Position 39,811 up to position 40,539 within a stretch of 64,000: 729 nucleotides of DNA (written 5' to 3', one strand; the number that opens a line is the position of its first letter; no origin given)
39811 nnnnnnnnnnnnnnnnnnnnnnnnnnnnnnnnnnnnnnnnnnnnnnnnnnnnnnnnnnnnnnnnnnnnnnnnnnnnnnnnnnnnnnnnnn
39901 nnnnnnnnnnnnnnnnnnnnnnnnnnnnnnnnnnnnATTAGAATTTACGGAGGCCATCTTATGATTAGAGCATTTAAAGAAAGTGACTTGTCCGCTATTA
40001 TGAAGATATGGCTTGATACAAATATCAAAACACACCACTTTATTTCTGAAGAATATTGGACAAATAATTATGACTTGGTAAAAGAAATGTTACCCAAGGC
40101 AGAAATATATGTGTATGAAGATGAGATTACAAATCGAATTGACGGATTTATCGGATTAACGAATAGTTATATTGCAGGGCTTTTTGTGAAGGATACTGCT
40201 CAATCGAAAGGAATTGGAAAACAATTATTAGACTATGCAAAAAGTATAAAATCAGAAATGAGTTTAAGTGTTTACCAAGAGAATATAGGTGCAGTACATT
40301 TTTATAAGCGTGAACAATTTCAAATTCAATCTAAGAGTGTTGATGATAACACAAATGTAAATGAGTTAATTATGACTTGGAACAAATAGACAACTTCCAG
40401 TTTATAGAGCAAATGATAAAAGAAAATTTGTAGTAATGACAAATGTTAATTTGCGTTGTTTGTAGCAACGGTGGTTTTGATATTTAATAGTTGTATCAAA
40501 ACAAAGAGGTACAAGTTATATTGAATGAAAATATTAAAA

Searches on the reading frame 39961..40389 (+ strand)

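Call 43: search_protein_families(library=pfam, proteins=[window:39961-40389:+], max_evalue=0.00001)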
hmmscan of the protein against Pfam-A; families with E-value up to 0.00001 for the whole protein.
window:39961-40389:+ (142 aa): 3 families
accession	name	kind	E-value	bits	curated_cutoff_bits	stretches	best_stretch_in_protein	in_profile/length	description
PF13508.13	Acetyltransf_7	-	3.3e-10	40.7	27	1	46-121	2-83/84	Acetyltransferase (GNAT) domain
PF13673.13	Acetyltransf_10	-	4.1e-08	33.7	23.6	1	38-121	20-108/128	Acetyltransferase (GNAT) domain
PF00583.31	Acetyltransf_1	-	1.1e-07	32.6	20.7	1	36-117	27-113/116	Acetyltransferase (GNAT) family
